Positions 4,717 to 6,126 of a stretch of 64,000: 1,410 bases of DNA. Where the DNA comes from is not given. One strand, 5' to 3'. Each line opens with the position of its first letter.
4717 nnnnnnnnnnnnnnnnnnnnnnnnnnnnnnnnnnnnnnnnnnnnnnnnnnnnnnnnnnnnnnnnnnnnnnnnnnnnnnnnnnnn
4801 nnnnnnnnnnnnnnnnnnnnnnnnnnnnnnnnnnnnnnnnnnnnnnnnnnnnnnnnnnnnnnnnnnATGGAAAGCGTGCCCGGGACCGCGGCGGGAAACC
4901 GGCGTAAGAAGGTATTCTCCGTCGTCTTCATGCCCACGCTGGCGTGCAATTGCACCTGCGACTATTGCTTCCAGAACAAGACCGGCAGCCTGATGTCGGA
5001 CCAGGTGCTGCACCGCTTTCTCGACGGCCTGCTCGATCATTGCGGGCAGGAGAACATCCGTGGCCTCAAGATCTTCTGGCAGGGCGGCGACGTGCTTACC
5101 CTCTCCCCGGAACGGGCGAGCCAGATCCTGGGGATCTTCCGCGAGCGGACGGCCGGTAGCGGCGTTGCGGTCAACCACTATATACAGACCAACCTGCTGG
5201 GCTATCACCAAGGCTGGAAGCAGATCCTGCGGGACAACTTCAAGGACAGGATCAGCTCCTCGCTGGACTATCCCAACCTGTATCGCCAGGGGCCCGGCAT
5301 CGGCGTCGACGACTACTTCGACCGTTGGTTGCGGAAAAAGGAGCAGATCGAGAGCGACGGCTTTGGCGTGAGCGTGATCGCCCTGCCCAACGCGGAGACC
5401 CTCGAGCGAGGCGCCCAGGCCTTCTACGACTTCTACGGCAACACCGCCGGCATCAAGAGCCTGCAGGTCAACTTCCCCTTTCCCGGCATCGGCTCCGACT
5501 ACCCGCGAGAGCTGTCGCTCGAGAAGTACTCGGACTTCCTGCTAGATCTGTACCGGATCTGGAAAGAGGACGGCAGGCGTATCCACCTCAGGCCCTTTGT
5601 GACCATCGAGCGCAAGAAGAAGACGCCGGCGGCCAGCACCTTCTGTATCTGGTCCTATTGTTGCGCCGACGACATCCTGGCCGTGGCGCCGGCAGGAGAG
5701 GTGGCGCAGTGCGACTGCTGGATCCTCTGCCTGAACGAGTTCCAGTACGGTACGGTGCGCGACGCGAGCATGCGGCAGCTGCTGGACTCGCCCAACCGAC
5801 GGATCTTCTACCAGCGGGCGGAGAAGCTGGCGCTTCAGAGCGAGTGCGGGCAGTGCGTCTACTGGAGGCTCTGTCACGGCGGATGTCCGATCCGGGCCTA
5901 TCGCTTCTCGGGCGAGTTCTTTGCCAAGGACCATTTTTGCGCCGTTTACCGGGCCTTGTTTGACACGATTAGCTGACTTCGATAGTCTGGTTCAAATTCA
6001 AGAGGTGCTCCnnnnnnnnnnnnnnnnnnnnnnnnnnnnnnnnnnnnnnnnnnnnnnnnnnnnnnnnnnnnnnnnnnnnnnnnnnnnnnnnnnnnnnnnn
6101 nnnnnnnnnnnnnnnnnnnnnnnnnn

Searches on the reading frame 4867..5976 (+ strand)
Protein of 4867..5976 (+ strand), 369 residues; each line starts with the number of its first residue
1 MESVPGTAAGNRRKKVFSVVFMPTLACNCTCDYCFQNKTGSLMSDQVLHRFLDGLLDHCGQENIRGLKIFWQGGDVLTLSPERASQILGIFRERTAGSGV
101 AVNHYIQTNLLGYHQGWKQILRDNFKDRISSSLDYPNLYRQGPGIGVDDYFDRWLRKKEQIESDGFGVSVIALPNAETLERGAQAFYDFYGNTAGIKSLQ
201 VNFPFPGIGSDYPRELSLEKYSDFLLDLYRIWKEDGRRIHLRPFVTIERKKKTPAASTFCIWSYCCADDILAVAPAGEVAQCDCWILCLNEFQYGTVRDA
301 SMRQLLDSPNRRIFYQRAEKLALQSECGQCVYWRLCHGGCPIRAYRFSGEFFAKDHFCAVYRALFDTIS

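Call 3: search_protein_families(library=pfam, proteins=[window:4867-5976:+], max_evalue=0.01)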
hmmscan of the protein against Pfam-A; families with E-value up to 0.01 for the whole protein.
window:4867-5976:+ (369 aa): 2 families
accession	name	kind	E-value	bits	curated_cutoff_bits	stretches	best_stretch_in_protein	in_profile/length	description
PF13186.11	SPASM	-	0.0041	17.8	21.5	0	267-330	4-66/67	Iron-sulfur cluster-binding domain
PF13353.11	Fer4_12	-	0.0051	17.5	22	1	26-95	14-81/137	4Fe-4S single cluster domain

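Call 4: search_protein_families(library=ncbifam, proteins=[window:4867-5976:+], max_evalue=0.01)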
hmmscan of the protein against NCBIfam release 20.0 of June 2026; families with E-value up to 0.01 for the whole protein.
window:4867-5976:+ (369 aa): 39 families (the best 25 are shown)
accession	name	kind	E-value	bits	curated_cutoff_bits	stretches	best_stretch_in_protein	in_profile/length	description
NF041298.1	rSAM_mat_DynA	equivalog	6e-31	107.7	450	1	19-368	3-349/356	dynobactin maturation radical SAM/SPASM protein DynA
TIGR03942.1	sulfatase_rSAM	equivalog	1.3e-27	96.8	349.45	1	25-368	9-353/363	anaerobic sulfatase maturase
TIGR04083.1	rSAM_pep_methan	hypoth_equivalog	9.7e-27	93.8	300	1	19-368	2-339/376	TIGR04083 family peptide-modifying radical SAM enzyme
NF038005.1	rSAM_mat_DarE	equivalog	7.7e-22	77.6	650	2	216-342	276-402/432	darobactin maturation radical SAM/SPASM protein DarE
NF041300.1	rSAM_mat_DarW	exception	7.7e-20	71.1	650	2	216-344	243-370/415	radical SAM/SPASM peptide maturase DarW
NF041718.1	rSAM_phane_AMC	equivalog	9.7e-20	70.9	425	1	18-359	7-347/362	cyclophane-forming radical SAM peptide maturase AmcB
NF010321.0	PRK13758.1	equivalog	8.1e-17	61.4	441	1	23-366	10-356/370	anaerobic sulfatase-maturase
TIGR04261.1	rSAM_GlyRichRpt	subfamily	3.2e-15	56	310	1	23-359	3-346/363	cyclophane-forming radical SAM/SPASM peptide maturase GrrM/OscB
TIGR04163.1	rSAM_cobopep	equivalog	1.1e-13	50.7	375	1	212-363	259-410/428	peptide-modifying radical SAM enzyme CbpB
TIGR04085.1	rSAM_more_4Fe4S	domain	1.4e-12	47.9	27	1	265-358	1-93/93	SPASM domain-containing protein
NF010308.0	PRK13745.1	equivalog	1.7e-12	47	484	2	217-366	233-379/412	anaerobic sulfatase-maturation protein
TIGR03978.1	rSAM_paired_1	equivalog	7.1e-12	44.8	370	2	291-368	369-447/466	His-Xaa-Ser system radical SAM maturase HxsB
TIGR04269.1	SAM_SPASM_FxsB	subfamily_domain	1.1e-11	44.4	370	1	26-367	11-360/363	FxsB family cyclophane-forming radical SAM/SPASM peptide maturase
NF041707.1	rSAM_YhhB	equivalog_domain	2.2e-10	40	445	1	27-368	12-361/369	cyclophane-forming radical SAM/SPASM peptide maturase YhhB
TIGR04334.1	rSAM_Clo7bot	equivalog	3e-10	39.3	600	1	14-77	87-148/440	radical SAM/SPASM domain Clo7bot peptide maturase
TIGR03906.1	quino_hemo_SAM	equivalog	3.6e-06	25.9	453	1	269-366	350-441/467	quinohemoprotein amine dehydrogenase maturation protein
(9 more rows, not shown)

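Call 6: find_encoding_contigs(protein=window:4867-5973:+, flank=10000, max_places=6)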
Protein window:4867-5973:+ (369 aa): 2 contigs read that carry it; 2 places shown.
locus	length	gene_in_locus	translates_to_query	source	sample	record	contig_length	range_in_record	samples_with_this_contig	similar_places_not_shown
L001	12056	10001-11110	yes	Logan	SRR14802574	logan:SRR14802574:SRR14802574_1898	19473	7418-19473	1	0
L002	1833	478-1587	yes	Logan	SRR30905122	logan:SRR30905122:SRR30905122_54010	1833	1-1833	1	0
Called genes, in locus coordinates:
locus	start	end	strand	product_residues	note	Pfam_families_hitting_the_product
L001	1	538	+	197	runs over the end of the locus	PF16036:Chalcone_3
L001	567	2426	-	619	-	PF12947:EGF_3 (weak), PF00084:Sushi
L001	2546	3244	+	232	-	PF04298:Zn_peptidase_2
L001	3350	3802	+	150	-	PF14907:NTP_transf_5 (weak), PF19502:DUF6036 (faint), PF08843:AbiEii (weak)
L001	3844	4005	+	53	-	-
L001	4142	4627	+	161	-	PF02412:TSP_3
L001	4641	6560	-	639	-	PF04055:Radical_SAM, PF19142:DUF5825 (faint)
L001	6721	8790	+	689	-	PF04055:Radical_SAM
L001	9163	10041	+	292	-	-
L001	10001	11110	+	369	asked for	-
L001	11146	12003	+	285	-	-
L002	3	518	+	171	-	?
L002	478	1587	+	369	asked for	-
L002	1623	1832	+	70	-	?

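Call 17: list_cluster_members(proteins=[P0001, window:4867-5973:+, window:3990-4904:+, window:6957-8483:+])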
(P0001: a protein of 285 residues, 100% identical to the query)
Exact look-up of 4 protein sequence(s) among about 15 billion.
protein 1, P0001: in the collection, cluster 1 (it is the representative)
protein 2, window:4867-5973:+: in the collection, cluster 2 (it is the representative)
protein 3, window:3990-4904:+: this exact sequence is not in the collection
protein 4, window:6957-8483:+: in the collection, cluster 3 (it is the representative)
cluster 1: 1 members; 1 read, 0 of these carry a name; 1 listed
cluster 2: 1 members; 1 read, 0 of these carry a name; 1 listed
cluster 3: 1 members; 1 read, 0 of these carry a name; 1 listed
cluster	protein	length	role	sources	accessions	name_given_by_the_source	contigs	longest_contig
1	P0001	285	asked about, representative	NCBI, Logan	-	-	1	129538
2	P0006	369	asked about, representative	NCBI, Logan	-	-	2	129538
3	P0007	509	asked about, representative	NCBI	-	-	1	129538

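Call 32: search_solved_structures(query=window:4867-5973:+, max_evalue=0.001)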
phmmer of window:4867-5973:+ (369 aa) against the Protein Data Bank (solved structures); distinct sequences matched with E-value up to 0.001: 3.
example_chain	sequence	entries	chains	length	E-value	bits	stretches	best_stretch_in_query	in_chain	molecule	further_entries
4k37_A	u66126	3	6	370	3.7e-15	59.1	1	24-366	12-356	Anaerobic sulfatase-maturating enzyme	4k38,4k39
4k36_A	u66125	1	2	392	4.5e-15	58.8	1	24-366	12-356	Anaerobic sulfatase-maturating enzyme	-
5wgg_A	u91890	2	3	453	0.00056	22.2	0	268-349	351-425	Radical SAM domain protein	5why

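Call 33: find_related_loci(query=A3, collection=genome_contigs, flank=10000)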
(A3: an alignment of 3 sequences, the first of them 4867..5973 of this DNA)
Query A3 (369 aa) in genome_contigs; peptide patterns used: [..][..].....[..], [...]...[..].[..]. (x = any residue, [..] = any of these).
266 stretches matched a pattern, but none encodes a relative of the query by tblastn (E <= 1e-3).

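Call 34: find_related_loci(query=A3, collection=metagenome_contigs, flank=10000)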
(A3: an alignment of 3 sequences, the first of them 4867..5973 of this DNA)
Query A3 (369 aa) in metagenome_contigs; peptide patterns used: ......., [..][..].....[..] (x = any residue, [..] = any of these).
73 stretches matched a pattern; 1 encode a relative of the query (tblastn E <= 1e-3); 1 distinct loci.
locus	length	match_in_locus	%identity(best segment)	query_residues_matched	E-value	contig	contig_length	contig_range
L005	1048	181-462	31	222-312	8e-11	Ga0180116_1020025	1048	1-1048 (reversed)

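Call 35: find_homologous_proteins(query=window:4867-5973:+, max_evalue=1e-10)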
Query window:4867-5973:+ (369 aa): 701 proteins with E <= 1e-10 among 3319 candidates; the best 120 are listed.
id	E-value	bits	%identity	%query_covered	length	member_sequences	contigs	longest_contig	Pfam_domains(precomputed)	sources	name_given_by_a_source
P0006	3.6e-260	880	100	100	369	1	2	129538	-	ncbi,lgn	-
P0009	3.6e-204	696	82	94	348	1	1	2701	PF04055.28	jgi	jgi:radical SAM protein with 4Fe4S-binding SPASM domain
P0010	3.1e-182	624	69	97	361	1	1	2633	-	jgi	jgi:uncharacterized protein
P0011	1.3e-139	484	55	97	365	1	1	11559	PF13186.12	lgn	-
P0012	3.4e-110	387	52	81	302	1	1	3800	-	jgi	-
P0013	1.2e-109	385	45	96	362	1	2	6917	PF13186.12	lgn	-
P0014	2.8e-108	381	45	96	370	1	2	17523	-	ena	-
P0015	1.4e-106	375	43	96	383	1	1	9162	-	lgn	-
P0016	1.1e-105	372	44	96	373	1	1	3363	-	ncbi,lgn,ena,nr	ncbi:MAG: radical SAM protein [Thermodesulfovibrionia bacterium]|nr:radical SAM protein [Thermodesul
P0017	1.3e-104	368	44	96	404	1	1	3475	-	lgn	-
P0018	5.1e-103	363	43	96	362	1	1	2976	PF13186.12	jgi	jgi:uncharacterized protein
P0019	1.6e-102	362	43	97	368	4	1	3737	-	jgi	-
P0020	9.9e-102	359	42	96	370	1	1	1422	-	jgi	jgi:radical SAM protein with 4Fe4S-binding SPASM domain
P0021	2.3e-101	358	44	96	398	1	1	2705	-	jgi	-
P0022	9.7e-101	356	42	99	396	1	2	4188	-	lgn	-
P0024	8.9e-100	353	44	97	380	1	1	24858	-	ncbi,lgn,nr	ncbi:MAG: radical SAM protein [Deltaproteobacteria bacterium]|nr:radical SAM protein [Deltaproteobac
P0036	3.1e-96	341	42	96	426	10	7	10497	-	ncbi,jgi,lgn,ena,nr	ncbi:MAG: hypothetical protein CL910_16005 [Deltaproteobacteria bacterium]|jgi:radical SAM protein w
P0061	8.7e-82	293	40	95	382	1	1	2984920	PF04055.28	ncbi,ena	-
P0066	1.9e-81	292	40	95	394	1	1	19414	PF04055.28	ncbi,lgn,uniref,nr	ncbi:radical SAM protein [Thiorhodococcus mannitoliphagus]|uniref:Radical SAM protein n=1 Tax=Thiorh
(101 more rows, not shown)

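Call 36: find_encoding_contigs(protein=P0011, flank=8000, max_places=2)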
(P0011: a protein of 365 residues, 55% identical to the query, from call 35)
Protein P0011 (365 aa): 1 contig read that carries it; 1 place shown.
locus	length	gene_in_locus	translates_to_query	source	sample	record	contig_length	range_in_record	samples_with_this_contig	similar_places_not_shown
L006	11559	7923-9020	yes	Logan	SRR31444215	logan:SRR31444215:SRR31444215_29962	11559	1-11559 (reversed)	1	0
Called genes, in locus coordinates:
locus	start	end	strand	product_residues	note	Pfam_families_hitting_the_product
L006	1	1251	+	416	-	?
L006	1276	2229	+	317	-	PF01136:Peptidase_U32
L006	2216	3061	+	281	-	-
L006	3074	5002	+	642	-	PF04055:Radical_SAM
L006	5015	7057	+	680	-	PF04055:Radical_SAM, PF13353:Fer4_12 (faint), PF04055:Radical_SAM, PF13186:SPASM (weak)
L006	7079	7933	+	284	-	-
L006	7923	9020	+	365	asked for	PF13186:SPASM (weak)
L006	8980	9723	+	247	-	-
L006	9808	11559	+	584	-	?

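Call 37: find_encoding_contigs(protein=P0014, flank=8000, max_places=2)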
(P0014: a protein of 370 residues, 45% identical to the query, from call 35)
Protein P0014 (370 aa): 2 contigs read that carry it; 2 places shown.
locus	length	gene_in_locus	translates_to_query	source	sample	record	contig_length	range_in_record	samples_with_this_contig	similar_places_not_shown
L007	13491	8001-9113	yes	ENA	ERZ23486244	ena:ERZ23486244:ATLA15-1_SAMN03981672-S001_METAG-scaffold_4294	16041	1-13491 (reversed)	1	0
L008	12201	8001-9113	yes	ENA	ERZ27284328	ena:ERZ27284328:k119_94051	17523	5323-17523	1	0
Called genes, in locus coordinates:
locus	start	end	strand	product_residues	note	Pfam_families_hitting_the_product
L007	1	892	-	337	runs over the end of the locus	PF00294:PfkB, PF08543:Phos_pyr_kin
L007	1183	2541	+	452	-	PF00070:Pyr_redox (faint), PF00106:adh_short (faint), PF01210:NAD_Gly3P_dh_N (faint), PF02254:TrkA_N, PF13241:NAD_binding_7 (weak), PF02080:TrkA_C, PF02254:TrkA_N, PF02080:TrkA_C, +22 more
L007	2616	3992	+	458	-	-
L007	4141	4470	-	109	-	-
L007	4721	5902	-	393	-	PF01963:TraB_PrgY_gumN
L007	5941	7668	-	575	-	PF01435:Peptidase_M48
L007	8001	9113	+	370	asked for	-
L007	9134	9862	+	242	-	-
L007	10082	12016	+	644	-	PF02310:B12-binding (weak), PF04055:Radical_SAM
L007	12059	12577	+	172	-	PF04055:Radical_SAM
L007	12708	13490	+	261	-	?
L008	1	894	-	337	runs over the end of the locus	PF00294:PfkB, PF08543:Phos_pyr_kin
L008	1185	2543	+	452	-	PF00070:Pyr_redox (faint), PF00106:adh_short (faint), PF01210:NAD_Gly3P_dh_N (faint), PF02254:TrkA_N, PF13241:NAD_binding_7 (weak), PF02080:TrkA_C, PF02254:TrkA_N, PF02080:TrkA_C, +22 more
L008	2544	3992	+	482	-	PF02386:TrkH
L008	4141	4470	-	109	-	-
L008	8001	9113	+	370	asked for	-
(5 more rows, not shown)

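Call 41: find_encoding_contigs(protein=P0066, flank=8000, max_places=1)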
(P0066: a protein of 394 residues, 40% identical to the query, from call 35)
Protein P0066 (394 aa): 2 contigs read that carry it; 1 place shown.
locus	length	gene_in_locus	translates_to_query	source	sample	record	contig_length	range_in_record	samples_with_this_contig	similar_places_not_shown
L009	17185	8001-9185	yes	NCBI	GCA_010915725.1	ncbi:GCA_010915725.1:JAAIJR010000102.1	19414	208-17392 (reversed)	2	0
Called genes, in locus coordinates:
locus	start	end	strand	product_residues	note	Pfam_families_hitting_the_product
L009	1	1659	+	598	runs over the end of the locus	PF07556:DUF1538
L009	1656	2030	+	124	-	PF00543:P-II (weak)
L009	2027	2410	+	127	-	-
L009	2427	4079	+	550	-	PF00916:Sulfate_transp, PF01740:STAS, PF13466:STAS_2 (weak)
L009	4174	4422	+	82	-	PF06186:DUF992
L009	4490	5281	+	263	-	PF09865:DUF2092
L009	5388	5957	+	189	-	PF11604:CusF_Ec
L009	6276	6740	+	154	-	PF11533:AtzH-like (weak), PF13474:SnoaL_3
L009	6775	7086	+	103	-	-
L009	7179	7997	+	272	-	-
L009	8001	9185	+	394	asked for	PF04055:Radical_SAM (weak)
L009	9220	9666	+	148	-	-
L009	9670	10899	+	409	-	PF25917:BSH_RND (faint)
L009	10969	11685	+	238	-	-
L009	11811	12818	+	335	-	-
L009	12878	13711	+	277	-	PF03976:PPK2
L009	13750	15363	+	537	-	PF01590:GAF, PF00158:Sigma54_activat, PF14532:Sigma54_activ_2, PF07724:AAA_2 (weak), PF07728:AAA_5, PF25601:AAA_lid_14, PF02954:HTH_8 (faint)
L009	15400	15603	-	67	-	-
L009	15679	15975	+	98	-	-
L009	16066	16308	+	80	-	-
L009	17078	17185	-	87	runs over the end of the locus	PF03747:ADP_ribosyl_GH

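Call 42: find_encoding_contigs(protein=P0024, flank=8000, max_places=1)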
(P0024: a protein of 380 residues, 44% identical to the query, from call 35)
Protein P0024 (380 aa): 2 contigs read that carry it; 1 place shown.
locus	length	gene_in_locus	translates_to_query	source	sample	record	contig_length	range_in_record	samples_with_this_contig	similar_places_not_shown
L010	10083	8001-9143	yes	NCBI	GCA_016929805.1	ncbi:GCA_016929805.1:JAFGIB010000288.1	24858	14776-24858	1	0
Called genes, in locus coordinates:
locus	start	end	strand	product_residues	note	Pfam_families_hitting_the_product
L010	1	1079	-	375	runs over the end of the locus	-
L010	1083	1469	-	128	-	-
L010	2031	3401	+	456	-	PF02386:TrkH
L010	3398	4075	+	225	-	PF02254:TrkA_N, PF02080:TrkA_C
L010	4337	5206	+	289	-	-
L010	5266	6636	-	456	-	PF05167:DUF711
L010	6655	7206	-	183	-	PF01842:ACT, PF13291:ACT_4 (faint), PF22629:ACT_AHAS_ss (faint), PF01842:ACT (weak), PF13740:ACT_6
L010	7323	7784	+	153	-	-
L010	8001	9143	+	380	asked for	-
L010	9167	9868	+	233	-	-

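Call 43: find_encoding_contigs(protein=P0061, flank=8000, max_places=1)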
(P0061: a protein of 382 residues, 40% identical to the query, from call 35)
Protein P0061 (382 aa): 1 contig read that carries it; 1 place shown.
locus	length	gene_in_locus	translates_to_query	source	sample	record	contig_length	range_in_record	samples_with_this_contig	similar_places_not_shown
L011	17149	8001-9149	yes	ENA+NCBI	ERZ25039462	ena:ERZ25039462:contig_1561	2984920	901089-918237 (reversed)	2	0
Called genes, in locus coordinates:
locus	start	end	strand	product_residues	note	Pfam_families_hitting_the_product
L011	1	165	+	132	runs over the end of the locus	-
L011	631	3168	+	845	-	-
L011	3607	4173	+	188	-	PF00578:AhpC-TSA, PF08534:Redoxin, PF00085:Thioredoxin (weak), PF13905:Thioredoxin_8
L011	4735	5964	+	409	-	PF03150:CCP_MauG, PF00034:Cytochrom_C (faint)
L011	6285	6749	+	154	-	PF13474:SnoaL_3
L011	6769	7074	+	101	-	-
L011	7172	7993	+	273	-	-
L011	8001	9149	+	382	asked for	PF04055:Radical_SAM (weak)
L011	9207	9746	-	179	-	PF00158:Sigma54_activat, PF14532:Sigma54_activ_2 (faint)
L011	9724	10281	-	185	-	PF08448:PAS_4, PF13426:PAS_9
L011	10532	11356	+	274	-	PF00126:HTH_1 (weak), PF03459:TOBE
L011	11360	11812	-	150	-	PF10604:Polyketide_cyc2, PF03364:Polyketide_cyc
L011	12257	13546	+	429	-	PF00082:Peptidase_S8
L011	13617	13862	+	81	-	-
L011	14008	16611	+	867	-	PF01624:MutS_I, PF05188:MutS_II, PF05192:MutS_III, PF05190:MutS_IV, PF00488:MutS_V, PF27441:MutS_C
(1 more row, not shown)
